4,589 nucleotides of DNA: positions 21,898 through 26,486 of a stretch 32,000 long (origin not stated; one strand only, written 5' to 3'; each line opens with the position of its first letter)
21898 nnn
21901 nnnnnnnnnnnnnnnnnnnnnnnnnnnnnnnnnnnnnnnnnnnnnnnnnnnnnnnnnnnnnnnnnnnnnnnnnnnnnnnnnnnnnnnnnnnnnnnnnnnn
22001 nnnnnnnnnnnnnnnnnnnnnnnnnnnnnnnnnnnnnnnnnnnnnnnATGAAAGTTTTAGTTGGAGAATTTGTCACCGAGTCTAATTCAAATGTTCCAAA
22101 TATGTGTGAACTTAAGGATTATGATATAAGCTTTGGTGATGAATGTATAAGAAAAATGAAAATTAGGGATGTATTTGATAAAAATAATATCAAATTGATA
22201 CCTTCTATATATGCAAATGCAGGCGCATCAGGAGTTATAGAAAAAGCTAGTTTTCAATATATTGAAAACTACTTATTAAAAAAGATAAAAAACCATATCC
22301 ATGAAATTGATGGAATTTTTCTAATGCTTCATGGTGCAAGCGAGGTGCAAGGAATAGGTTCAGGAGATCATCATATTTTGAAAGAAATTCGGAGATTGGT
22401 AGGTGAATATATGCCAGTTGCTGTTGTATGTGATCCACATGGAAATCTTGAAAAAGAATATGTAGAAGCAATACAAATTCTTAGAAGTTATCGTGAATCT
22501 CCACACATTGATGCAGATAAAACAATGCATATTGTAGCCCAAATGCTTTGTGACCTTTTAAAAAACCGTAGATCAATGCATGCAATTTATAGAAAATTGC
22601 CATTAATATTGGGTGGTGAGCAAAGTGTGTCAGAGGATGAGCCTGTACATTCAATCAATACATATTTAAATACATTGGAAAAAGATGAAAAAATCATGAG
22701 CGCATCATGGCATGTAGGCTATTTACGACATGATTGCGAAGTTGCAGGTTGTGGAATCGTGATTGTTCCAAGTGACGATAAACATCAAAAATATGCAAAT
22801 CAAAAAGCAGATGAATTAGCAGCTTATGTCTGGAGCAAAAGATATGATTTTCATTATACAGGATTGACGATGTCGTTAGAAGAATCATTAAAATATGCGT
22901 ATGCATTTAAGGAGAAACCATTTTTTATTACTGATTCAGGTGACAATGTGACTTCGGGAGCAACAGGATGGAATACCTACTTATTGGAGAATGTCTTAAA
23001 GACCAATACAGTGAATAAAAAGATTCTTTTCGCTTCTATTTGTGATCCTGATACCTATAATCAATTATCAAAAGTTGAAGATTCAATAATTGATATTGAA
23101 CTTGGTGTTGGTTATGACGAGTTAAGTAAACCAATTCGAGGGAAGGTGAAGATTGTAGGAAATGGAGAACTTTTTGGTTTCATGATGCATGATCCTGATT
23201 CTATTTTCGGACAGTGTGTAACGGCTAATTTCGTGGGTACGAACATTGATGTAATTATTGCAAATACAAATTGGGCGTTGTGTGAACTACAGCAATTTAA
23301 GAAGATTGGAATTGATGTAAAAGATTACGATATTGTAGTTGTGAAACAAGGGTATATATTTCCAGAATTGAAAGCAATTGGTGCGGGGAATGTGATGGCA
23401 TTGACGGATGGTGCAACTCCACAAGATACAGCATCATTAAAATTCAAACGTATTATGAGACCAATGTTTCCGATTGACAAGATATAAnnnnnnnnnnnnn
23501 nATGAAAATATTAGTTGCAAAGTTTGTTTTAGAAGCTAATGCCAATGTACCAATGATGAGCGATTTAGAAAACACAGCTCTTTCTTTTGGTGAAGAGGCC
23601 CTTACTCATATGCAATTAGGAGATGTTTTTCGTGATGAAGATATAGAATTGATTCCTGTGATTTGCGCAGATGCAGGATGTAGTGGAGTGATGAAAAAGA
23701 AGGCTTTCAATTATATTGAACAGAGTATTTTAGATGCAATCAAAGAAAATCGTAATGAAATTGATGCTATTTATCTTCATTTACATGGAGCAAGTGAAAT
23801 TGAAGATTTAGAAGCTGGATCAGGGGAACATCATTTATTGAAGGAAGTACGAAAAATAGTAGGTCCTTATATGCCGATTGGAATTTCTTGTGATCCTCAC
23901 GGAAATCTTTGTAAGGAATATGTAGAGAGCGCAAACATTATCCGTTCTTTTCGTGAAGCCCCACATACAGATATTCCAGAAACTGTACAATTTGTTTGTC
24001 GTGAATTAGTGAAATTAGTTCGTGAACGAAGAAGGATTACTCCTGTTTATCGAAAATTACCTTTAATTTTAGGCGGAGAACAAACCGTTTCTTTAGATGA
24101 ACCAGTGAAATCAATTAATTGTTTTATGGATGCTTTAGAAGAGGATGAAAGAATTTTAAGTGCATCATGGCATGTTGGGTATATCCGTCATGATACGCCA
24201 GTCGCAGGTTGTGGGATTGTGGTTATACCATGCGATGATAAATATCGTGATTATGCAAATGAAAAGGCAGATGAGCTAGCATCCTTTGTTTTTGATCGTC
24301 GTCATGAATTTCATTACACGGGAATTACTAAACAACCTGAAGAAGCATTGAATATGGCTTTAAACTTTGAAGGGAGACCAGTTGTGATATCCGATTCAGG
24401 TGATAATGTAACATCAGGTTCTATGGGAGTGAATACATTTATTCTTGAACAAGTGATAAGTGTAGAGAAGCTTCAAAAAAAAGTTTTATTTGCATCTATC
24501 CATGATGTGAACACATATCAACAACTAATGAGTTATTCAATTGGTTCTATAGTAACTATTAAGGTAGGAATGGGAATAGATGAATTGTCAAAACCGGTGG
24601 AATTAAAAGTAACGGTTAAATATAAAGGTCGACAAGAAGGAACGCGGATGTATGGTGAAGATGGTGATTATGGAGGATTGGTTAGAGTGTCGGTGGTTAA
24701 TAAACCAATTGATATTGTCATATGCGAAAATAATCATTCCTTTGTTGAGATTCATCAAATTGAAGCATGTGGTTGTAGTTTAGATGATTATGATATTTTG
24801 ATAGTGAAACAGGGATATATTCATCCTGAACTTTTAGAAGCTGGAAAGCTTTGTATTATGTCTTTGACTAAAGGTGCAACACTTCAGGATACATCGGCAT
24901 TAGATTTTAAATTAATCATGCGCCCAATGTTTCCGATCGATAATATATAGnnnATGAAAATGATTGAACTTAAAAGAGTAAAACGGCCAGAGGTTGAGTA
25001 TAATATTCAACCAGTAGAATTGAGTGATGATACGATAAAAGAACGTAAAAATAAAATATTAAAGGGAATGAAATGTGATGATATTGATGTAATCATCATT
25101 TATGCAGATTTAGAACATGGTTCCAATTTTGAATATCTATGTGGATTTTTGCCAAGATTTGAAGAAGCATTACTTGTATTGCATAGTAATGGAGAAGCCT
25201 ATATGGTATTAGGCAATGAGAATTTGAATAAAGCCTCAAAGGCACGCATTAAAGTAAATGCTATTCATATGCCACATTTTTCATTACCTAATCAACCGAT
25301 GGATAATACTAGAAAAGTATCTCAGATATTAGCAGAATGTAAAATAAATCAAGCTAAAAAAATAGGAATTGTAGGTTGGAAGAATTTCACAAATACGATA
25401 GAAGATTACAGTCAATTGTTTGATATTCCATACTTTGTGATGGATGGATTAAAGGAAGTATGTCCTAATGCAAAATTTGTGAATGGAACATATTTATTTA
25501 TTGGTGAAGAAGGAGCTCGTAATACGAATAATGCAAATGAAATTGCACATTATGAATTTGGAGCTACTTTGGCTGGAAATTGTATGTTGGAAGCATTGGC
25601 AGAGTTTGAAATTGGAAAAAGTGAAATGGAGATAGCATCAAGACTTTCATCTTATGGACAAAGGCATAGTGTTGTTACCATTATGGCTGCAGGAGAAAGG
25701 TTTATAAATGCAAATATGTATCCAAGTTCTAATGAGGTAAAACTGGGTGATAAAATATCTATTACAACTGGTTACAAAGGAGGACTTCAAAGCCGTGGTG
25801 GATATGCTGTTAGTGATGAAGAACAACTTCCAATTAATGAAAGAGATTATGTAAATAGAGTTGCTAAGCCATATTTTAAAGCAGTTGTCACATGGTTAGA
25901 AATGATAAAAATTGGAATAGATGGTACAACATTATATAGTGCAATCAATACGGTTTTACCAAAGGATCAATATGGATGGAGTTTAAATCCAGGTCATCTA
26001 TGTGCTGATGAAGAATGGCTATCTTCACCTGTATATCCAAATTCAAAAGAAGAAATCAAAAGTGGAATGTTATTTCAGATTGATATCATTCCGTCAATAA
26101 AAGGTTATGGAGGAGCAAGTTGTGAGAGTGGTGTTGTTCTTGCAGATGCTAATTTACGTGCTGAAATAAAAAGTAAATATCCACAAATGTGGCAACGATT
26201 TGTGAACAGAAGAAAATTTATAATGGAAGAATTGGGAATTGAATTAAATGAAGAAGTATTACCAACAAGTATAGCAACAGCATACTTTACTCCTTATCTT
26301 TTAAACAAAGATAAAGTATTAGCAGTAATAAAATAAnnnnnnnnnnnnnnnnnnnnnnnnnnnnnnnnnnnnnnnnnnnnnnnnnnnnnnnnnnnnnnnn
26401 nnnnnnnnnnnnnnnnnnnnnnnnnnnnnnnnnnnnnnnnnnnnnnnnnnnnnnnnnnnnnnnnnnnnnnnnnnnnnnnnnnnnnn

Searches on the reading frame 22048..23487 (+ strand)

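Call 75: search_protein_families(library=pfam, proteins=[window:22048-23487:+])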
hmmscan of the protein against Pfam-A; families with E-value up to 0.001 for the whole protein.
window:22048-23487:+ (479 aa): 2 families
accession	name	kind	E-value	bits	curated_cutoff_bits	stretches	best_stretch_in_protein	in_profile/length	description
PF07364.17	DUF1485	-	1e-66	225.7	22.8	1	2-284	1-289/290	Metallopeptidase family M81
PF07171.17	MlrC_C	-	5.5e-34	118.4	27.2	1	294-468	1-178/178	MlrC C-terminus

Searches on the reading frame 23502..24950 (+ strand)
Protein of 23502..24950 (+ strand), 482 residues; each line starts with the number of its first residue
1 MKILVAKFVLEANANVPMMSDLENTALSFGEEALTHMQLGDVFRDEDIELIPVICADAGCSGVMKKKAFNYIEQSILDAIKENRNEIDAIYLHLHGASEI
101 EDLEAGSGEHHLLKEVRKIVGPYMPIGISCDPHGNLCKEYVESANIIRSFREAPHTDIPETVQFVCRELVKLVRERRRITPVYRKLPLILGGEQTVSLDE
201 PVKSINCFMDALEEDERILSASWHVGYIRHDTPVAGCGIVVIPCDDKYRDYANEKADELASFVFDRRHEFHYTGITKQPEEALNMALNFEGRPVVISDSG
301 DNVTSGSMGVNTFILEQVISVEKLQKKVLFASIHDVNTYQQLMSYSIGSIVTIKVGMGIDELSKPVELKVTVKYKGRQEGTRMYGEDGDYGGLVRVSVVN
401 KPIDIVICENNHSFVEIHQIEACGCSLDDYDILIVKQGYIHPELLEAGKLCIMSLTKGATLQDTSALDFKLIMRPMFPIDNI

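Call 75: search_protein_families(library=pfam, proteins=[window:23502-24950:+])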
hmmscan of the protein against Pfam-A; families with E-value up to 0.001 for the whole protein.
window:23502-24950:+ (482 aa): 2 families
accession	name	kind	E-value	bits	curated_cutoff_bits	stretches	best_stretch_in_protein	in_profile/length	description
PF07364.17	DUF1485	-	1e-66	225.7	22.8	1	2-286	1-289/290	Metallopeptidase family M81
PF07171.17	MlrC_C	-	1.3e-33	117.1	27.2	1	296-470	1-177/178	MlrC C-terminus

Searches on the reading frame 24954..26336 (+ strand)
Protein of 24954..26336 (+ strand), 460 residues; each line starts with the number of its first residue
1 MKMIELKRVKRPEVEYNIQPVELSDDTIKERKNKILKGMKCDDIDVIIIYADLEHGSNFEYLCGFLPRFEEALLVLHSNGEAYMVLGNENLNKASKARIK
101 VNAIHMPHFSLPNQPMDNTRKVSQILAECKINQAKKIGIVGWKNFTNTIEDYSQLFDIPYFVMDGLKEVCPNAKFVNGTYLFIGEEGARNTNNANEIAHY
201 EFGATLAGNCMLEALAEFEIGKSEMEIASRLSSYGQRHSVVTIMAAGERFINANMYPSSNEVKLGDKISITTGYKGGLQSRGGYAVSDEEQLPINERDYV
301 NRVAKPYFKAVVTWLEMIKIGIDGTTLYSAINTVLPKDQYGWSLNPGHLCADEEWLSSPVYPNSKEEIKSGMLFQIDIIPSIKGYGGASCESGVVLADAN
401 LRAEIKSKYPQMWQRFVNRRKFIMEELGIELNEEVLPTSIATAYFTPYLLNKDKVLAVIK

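Call 75: search_protein_families(library=pfam, proteins=[window:24954-26336:+])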
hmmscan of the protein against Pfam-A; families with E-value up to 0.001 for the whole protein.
window:24954-26336:+ (460 aa): 2 families
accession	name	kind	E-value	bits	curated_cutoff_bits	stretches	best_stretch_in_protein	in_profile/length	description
PF01321.24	Creatinase_N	-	1.2e-05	26.2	22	1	31-181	1-121/128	Creatinase/Prolidase N-terminal domain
PF00557.29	Peptidase_M24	-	0.00026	21.3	23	1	205-395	8-205/208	Metallopeptidase family M24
